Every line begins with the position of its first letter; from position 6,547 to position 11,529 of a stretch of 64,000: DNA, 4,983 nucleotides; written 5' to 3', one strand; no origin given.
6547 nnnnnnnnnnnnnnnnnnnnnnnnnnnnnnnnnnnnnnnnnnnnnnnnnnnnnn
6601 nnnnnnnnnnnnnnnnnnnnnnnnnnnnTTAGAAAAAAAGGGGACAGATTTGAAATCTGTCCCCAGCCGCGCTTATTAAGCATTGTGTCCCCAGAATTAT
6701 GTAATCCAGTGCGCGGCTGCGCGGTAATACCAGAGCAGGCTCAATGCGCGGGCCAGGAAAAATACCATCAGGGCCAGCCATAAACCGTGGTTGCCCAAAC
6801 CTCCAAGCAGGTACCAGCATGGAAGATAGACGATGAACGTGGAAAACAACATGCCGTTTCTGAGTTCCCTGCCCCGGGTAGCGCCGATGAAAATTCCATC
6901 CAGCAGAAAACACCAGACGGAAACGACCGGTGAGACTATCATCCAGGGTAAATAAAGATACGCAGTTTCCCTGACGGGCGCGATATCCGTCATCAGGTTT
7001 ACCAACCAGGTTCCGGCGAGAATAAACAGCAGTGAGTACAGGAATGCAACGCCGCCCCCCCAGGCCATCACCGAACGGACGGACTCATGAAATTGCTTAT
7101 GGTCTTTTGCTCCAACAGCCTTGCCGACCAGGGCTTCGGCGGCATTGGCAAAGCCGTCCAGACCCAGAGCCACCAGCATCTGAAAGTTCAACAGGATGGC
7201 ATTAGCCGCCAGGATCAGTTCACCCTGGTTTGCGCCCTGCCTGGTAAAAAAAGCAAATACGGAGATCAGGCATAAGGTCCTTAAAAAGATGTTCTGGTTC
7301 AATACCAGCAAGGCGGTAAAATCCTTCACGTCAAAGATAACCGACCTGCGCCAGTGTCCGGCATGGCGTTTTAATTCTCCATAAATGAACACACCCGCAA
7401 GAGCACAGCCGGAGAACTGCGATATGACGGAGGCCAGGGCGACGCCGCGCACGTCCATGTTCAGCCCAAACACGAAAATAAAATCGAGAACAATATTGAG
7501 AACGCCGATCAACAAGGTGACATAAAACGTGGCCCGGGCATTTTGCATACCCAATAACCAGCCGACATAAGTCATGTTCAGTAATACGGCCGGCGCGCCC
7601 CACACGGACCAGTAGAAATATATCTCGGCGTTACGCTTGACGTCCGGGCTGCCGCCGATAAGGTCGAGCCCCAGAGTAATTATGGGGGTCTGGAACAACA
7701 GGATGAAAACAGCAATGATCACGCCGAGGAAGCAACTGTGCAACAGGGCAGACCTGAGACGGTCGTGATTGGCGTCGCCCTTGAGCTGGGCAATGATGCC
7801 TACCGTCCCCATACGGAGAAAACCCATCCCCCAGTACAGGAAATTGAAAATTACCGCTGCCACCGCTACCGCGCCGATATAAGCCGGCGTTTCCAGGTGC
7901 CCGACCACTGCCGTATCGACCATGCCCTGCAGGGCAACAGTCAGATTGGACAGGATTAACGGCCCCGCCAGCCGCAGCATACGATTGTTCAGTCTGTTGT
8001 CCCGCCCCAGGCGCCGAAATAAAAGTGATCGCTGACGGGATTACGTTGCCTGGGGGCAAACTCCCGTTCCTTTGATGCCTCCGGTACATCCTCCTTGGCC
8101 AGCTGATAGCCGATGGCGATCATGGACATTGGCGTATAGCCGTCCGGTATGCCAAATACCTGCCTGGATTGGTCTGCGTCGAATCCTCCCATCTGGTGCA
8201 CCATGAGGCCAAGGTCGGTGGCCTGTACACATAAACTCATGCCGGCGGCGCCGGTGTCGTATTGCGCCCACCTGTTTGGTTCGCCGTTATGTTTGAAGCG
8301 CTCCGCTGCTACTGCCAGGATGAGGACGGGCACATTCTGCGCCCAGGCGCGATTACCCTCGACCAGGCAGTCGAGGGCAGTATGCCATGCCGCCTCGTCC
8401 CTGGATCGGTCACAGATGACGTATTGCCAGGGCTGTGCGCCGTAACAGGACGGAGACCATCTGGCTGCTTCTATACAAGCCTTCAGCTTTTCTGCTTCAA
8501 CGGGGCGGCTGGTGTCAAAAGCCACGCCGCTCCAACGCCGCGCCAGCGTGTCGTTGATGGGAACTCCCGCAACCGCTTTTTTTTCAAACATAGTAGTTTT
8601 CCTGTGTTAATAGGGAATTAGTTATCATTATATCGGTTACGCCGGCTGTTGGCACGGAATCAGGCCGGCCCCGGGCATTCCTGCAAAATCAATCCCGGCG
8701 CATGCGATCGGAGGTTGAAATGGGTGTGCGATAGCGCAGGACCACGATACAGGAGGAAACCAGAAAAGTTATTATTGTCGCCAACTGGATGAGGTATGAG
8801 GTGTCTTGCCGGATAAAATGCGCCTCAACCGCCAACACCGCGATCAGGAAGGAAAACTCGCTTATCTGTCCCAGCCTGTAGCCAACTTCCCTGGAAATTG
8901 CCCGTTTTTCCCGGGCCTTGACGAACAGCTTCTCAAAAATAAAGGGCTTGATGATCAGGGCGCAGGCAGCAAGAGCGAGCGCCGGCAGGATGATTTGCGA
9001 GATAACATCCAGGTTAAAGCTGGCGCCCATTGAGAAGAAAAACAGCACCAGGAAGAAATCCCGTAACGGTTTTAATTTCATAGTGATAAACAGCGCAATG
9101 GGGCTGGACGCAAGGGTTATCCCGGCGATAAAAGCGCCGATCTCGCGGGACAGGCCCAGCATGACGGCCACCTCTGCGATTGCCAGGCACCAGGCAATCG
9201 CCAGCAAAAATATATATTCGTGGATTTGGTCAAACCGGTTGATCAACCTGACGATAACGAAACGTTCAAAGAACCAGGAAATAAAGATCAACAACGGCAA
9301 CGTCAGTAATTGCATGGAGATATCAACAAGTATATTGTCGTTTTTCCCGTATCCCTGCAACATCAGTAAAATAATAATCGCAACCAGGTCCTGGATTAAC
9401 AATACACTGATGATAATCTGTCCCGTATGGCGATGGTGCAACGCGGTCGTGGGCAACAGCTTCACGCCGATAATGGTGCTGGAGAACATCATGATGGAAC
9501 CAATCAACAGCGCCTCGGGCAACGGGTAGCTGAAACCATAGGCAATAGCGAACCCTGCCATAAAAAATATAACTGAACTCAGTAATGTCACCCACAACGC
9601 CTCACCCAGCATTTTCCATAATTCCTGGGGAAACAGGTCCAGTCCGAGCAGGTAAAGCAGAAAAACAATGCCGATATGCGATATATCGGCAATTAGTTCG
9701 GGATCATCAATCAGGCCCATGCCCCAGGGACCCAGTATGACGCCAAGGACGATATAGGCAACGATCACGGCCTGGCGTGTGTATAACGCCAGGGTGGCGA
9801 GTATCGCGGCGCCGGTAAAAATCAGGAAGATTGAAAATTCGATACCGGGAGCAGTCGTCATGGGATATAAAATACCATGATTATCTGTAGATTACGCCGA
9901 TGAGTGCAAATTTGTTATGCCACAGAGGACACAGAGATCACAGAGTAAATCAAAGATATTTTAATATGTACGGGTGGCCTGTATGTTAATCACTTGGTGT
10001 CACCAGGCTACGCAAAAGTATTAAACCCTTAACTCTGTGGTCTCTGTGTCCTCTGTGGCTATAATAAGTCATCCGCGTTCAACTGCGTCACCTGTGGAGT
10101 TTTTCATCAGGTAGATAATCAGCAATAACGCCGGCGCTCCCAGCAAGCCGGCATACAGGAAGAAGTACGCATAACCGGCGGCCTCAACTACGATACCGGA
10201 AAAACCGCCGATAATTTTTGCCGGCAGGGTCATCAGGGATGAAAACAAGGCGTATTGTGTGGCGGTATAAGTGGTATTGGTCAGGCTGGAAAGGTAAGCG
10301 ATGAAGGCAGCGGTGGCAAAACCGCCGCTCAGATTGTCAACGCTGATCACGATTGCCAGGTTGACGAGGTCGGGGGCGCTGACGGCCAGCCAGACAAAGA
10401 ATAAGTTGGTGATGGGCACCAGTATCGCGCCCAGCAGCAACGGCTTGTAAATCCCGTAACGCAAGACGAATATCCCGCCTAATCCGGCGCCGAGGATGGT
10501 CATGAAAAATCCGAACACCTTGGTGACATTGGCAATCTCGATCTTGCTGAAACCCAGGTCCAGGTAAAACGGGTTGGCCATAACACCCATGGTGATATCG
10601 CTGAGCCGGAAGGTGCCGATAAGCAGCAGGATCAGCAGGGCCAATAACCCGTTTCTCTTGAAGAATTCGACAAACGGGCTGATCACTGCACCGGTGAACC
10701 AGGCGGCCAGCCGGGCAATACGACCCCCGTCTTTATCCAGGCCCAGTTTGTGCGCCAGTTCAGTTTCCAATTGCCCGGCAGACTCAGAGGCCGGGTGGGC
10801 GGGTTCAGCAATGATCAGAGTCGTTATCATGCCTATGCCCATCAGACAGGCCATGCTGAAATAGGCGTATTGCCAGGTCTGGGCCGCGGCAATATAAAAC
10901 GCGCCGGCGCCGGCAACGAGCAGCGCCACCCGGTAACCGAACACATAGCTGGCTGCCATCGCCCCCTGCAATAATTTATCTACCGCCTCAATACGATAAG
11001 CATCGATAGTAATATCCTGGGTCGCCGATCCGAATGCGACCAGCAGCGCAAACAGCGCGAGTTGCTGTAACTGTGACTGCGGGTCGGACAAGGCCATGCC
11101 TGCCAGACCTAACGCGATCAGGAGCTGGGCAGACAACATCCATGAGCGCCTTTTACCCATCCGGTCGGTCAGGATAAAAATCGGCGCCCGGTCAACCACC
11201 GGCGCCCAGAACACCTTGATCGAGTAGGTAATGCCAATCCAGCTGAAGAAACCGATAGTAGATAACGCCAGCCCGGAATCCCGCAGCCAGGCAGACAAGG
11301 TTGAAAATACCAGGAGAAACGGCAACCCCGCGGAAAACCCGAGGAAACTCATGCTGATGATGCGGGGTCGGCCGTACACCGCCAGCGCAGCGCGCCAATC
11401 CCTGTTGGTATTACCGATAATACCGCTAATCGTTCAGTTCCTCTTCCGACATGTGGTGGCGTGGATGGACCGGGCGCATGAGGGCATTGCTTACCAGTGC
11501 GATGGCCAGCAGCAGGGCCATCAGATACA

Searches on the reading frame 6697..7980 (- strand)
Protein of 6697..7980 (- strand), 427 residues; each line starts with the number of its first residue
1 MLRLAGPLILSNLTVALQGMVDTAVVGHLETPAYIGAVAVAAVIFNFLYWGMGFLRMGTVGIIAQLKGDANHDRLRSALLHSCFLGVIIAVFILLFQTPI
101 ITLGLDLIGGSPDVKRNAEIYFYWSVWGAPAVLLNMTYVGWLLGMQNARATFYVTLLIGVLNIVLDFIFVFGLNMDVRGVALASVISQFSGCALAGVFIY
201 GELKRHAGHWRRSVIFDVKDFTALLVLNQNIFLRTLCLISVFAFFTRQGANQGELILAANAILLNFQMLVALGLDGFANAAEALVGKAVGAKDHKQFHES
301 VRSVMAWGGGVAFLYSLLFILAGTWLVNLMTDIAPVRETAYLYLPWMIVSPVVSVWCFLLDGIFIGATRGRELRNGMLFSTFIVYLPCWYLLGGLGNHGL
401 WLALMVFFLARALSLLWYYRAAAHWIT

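Call 14: search_protein_families(library=ncbifam, proteins=[window:6697-7980:-], max_evalue=1e-30)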
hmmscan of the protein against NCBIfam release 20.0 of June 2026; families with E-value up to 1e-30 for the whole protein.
window:6697-7980:- (427 aa): 3 families
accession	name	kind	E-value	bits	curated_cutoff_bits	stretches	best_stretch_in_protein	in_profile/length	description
NF007690.0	PRK10367.1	equivalog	1.2e-98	330.9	409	1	2-421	12-430/441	MATE family efflux transporter DinF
TIGR00797.1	matE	subfamily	4.8e-78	262.8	147.4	1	7-401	1-396/396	MATE family efflux transporter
NF041358.1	GntT_guanitoxin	equivalog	1e-67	229.1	525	1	3-416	17-431/438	guanitoxin biosynthesis MATE family efflux transporter GntT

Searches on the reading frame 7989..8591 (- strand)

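Call 14: search_protein_families(library=ncbifam, proteins=[window:7989-8591:-], max_evalue=1e-30)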
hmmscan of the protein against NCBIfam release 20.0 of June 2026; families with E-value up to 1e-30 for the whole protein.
window:7989-8591:- (200 aa): 0 families

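Call 81: search_protein_families(library=pfam, proteins=[window:7989-8591:-], max_evalue=0.00001)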
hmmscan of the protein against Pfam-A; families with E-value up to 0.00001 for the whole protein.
window:7989-8591:- (200 aa): 1 family
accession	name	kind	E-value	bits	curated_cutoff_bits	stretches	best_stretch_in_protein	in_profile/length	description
PF00881.29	Nitroreductase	-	2.9e-22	80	23.5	2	78-162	81-167/167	Nitroreductase family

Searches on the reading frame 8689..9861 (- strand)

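Call 14: search_protein_families(library=ncbifam, proteins=[window:8689-9861:-], max_evalue=1e-30)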
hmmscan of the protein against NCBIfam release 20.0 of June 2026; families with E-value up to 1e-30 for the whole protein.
window:8689-9861:- (390 aa): 4 families
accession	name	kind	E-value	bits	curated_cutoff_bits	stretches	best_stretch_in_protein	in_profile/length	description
TIGR00932.1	2a37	subfamily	1.4e-41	142.8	238.3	1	18-283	4-275/275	monovalent cation:proton antiporter-2 (CPA2) family protein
NF002973.0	PRK03659.1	equivalog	3e-36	125.2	804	1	13-366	11-366/602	glutathione-regulated potassium-efflux system protein KefB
NF002924.0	PRK03562.1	equivalog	2.6e-35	122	752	1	12-385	10-388/623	glutathione-regulated potassium-efflux system protein KefC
NF045626.1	FeTrans_MagA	equivalog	8.1e-35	120.5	700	1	20-371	20-372/386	iron transporter MagA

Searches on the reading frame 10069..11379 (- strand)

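Call 14: search_protein_families(library=ncbifam, proteins=[window:10069-11379:-], max_evalue=1e-30)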
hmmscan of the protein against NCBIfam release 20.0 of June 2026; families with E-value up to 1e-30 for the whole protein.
window:10069-11379:- (436 aa): 3 families
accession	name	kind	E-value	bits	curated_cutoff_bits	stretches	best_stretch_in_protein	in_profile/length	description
TIGR00901.2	2A0125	subfamily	3.1e-156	520.2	350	1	4-423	3-416/417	AmpG family muropeptide MFS transporter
NF008867.0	PRK11902.1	equivalog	9e-83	278.5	656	2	4-199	12-204/419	muropeptide transporter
NF008238.0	PRK11010.1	equivalog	7.2e-75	252.7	756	2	5-197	12-201/492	muropeptide MFS transporter AmpG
